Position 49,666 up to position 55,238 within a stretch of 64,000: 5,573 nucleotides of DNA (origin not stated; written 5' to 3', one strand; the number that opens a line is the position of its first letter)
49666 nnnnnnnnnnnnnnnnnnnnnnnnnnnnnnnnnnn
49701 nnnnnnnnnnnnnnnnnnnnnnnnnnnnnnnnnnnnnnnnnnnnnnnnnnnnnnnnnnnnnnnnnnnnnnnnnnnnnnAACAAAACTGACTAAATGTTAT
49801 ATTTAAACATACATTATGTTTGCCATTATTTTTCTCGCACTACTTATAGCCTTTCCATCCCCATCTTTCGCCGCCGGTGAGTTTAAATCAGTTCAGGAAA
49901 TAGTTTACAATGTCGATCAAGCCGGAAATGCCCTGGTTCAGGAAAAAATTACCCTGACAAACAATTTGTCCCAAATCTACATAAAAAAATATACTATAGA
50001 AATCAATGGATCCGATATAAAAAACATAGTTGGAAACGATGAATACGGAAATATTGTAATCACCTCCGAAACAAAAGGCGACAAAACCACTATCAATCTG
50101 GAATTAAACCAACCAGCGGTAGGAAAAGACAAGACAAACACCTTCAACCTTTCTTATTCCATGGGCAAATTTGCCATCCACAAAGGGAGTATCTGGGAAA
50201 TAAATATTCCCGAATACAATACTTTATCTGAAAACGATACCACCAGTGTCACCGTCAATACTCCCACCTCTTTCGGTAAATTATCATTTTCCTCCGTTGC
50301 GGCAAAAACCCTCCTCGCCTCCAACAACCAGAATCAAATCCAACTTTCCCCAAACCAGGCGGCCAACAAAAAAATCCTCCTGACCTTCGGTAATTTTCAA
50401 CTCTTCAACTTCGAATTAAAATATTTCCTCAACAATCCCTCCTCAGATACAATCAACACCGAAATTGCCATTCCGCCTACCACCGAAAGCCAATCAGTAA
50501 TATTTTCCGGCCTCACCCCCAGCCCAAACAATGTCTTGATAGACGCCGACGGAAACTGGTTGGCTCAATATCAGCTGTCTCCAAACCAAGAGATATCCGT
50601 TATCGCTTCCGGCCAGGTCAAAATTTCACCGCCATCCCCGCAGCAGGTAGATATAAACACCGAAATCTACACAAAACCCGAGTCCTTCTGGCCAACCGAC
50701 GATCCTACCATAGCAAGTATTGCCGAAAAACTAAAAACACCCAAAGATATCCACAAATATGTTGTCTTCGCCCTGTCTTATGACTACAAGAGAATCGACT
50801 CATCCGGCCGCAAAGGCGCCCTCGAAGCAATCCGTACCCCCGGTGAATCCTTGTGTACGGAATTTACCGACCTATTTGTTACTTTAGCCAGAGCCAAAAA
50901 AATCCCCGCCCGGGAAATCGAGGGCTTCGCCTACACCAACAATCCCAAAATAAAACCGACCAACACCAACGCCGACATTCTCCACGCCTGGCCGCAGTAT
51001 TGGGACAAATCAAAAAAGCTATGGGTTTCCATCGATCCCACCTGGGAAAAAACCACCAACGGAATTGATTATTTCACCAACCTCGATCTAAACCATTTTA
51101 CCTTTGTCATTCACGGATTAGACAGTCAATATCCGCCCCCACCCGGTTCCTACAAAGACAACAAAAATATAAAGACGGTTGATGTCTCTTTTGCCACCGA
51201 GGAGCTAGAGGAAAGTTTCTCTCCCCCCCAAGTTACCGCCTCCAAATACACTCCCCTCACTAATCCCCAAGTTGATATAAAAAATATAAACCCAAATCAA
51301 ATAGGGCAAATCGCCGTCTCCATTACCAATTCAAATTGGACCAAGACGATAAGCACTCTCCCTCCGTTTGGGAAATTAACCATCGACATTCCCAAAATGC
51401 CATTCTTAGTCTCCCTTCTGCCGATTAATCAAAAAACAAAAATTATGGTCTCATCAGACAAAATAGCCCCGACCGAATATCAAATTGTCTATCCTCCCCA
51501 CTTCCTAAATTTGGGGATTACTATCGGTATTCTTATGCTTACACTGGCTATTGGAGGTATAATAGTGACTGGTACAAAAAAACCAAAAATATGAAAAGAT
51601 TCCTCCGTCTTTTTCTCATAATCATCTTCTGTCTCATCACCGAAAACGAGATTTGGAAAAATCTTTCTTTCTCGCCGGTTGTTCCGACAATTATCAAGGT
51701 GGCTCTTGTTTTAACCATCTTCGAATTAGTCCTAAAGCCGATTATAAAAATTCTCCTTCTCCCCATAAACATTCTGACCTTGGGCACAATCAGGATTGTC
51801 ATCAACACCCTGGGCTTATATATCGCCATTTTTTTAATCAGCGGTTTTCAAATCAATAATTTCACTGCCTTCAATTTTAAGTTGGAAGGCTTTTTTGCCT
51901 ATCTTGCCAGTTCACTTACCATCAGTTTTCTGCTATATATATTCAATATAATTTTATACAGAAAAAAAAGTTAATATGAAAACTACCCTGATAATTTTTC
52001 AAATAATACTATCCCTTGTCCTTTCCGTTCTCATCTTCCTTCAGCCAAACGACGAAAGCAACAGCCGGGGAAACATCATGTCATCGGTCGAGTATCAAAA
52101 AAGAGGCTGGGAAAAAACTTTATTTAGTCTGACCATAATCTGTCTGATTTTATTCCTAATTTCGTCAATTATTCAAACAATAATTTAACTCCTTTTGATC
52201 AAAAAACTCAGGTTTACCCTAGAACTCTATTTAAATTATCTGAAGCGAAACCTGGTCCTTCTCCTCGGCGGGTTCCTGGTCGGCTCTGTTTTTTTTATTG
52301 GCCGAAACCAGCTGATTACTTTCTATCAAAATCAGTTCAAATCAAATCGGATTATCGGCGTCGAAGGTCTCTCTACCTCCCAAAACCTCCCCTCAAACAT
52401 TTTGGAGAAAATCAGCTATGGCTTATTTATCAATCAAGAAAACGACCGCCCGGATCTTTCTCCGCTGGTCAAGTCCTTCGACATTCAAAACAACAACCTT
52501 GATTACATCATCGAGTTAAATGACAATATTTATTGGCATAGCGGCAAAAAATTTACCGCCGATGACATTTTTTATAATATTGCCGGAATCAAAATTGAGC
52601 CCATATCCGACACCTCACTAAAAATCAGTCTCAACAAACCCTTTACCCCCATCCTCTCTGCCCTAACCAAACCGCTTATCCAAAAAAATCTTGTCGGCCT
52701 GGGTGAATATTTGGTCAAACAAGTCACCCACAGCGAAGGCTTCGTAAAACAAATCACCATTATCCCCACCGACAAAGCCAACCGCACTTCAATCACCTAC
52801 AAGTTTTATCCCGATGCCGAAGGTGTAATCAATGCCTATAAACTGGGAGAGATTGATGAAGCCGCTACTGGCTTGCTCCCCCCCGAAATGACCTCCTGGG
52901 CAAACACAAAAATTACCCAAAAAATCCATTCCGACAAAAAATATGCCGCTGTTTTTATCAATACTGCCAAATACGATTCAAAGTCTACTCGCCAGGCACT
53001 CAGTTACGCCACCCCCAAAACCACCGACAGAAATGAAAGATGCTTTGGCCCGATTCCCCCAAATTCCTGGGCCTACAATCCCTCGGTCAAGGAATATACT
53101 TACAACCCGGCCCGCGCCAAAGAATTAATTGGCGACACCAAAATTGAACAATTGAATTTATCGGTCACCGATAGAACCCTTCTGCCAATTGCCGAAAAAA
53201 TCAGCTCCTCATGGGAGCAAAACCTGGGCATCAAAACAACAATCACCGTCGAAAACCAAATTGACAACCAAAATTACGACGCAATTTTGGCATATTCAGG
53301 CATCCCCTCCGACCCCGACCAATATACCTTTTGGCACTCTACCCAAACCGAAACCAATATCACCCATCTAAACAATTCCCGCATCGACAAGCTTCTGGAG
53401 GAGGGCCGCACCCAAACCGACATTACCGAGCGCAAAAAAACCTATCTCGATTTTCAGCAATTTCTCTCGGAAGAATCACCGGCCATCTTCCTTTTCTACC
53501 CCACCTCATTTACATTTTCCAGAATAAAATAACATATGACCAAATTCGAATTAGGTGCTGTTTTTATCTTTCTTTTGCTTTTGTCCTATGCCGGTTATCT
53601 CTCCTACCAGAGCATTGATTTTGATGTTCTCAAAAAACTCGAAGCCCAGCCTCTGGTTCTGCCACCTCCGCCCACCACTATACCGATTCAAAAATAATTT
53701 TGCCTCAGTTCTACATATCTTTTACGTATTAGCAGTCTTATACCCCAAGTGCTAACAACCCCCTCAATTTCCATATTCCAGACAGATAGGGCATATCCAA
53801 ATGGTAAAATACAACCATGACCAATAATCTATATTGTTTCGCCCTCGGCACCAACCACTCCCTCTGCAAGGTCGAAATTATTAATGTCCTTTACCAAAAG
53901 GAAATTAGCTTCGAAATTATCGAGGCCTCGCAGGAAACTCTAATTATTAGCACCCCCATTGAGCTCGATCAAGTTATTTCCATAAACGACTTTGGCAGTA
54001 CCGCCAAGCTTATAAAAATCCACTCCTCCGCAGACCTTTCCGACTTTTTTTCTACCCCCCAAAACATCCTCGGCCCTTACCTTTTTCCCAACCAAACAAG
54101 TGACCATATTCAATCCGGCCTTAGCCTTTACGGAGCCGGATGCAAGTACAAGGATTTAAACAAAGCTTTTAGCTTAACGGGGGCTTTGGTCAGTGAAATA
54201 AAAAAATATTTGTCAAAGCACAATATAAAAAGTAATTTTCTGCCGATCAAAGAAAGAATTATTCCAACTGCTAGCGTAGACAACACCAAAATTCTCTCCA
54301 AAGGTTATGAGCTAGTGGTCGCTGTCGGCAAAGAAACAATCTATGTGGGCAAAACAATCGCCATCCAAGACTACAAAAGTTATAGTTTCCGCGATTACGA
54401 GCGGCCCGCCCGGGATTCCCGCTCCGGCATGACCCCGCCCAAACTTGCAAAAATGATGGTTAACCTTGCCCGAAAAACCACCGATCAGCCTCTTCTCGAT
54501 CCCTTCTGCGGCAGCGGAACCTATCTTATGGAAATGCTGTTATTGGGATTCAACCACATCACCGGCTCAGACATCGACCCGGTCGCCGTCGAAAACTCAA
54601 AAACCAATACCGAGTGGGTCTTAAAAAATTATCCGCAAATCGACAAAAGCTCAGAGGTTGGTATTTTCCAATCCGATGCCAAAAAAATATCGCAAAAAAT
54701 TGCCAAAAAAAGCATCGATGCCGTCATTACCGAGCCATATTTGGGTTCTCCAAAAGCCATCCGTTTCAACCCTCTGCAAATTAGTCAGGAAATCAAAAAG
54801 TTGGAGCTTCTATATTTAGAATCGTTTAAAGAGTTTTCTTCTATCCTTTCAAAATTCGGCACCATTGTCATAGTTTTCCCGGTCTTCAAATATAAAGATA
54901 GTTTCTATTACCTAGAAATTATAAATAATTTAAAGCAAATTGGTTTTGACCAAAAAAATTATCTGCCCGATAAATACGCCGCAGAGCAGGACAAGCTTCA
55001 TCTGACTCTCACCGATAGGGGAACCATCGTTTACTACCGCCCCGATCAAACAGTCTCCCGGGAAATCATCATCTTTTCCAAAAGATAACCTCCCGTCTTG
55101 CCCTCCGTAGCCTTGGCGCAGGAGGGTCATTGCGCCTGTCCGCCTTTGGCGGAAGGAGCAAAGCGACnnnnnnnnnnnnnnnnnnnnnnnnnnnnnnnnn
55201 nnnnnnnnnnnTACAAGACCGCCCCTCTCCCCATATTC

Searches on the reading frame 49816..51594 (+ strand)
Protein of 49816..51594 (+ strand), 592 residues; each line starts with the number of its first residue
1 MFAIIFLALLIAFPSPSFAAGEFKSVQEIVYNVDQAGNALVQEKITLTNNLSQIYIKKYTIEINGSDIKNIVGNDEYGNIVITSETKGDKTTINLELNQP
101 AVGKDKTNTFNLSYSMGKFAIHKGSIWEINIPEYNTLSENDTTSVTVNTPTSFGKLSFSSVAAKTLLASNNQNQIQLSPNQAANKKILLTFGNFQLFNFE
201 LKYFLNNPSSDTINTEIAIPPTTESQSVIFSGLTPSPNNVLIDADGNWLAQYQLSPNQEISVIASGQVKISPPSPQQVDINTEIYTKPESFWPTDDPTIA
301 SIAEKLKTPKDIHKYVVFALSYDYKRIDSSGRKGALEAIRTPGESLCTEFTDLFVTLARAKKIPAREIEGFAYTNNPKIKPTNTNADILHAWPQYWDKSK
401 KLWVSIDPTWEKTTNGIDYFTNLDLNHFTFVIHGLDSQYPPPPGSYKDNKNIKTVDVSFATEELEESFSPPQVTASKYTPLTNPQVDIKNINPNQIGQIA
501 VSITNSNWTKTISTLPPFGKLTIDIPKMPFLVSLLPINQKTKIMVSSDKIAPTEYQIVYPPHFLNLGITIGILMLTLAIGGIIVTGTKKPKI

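Call 43: search_protein_families(library=pfam, max_evalue=0.01, proteins=[window:49816-51594:+])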
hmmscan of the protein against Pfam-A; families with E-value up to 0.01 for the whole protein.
window:49816-51594:+ (592 aa): 1 family
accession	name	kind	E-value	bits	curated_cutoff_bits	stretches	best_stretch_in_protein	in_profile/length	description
PF01841.26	Transglut_core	-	1.4e-12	48.3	23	1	303-408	12-108/108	Transglutaminase-like superfamily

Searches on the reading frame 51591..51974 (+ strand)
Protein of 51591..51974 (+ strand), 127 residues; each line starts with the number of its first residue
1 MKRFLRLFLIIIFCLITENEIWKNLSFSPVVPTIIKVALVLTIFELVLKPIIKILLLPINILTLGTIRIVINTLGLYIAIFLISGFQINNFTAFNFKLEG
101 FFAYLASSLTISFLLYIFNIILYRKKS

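Call 43: search_protein_families(library=pfam, max_evalue=0.01, proteins=[window:51591-51974:+])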
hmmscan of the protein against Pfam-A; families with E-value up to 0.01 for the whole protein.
window:51591-51974:+ (127 aa): 1 family
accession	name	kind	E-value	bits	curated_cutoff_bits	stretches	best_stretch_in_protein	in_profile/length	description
PF04020.18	Phage_holin_4_2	-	4e-13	50.3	28.8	1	1-93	1-91/105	Mycobacterial 4 TMS phage holin, superfamily IV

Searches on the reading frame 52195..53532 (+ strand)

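Call 43: search_protein_families(library=pfam, max_evalue=0.01, proteins=[window:52195-53532:+])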
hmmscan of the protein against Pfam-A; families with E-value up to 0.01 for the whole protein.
window:52195-53532:+ (445 aa): 1 family
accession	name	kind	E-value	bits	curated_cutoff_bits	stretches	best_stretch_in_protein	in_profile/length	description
PF00496.27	SBP_bac_5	-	6.9e-24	85.1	32.4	1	91-384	6-363/368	Bacterial extracellular solute-binding proteins, family 5 Middle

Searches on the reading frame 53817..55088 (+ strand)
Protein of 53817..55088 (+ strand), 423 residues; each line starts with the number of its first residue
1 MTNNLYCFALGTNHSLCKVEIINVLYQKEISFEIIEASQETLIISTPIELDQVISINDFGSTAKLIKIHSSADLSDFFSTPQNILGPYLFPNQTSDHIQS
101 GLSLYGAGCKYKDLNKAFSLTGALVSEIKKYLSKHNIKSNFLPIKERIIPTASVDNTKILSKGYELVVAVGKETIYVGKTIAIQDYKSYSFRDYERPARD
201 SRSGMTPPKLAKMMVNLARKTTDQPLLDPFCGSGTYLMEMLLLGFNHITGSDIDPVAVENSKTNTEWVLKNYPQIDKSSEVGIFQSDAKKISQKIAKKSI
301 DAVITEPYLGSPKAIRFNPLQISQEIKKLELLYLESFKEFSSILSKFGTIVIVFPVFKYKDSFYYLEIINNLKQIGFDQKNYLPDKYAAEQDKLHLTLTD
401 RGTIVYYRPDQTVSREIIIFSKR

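Call 43: search_protein_families(library=pfam, max_evalue=0.01, proteins=[window:53817-55088:+])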
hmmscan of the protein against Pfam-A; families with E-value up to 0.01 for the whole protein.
window:53817-55088:+ (423 aa): 8 families
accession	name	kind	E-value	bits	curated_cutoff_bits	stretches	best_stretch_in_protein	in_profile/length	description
PF01170.24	UPF0020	-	8.3e-13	48.9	22.3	1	208-354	14-166/197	RMKL-like, methyltransferase domain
PF13847.12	Methyltransf_31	-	1.3e-05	25.3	27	1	224-328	5-99/145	Methyltransferase domain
PF06325.19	PrmA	-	0.0001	22.4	22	1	222-267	161-206/296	Ribosomal protein L11 methyltransferase (PrmA)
PF01555.25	N6_N4_Mtase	-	0.00039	20.9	26.7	1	206-259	166-217/221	DNA methylase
PF09445.16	Methyltransf_15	-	0.00058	19.9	22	1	226-334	4-106/165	RNA cap guanine-N2 methyltransferase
PF02384.22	N6_Mtase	-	0.0021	17.9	20.4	1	205-307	29-133/311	N-6 DNA Methylase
PF03602.21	Cons_hypoth95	-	0.0025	18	24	1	219-339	38-155/182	Conserved hypothetical protein 95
PF08241.18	Methyltransf_11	-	0.0089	17.1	21.2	0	228-305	2-66/95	Methyltransferase domain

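Call 48: find_related_loci(query=window:53817-55088:+, collection=genome_contigs, flank=10000)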
Query window:53817-55088:+ (423 aa) in genome_contigs; peptide patterns used: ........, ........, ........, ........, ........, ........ (x = any residue, [..] = any of these).
121 stretches matched a pattern; 2 encode a relative of the query (tblastn E <= 1e-3); 2 distinct loci.
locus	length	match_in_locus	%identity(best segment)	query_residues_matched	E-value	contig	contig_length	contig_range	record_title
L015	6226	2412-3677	53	6-420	4e-148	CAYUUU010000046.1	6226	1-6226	MAG TPA_asm: uncultured Gammaproteobacteria bacterium isolate SRP192927_co1_90 genome assembly, contig: NODE_34857_lengt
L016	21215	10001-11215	36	5-423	3e-64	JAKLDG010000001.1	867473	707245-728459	MAG: Patescibacteria group bacterium isolate RA.bin104 RA.bin104_1, whole genome shotgun sequence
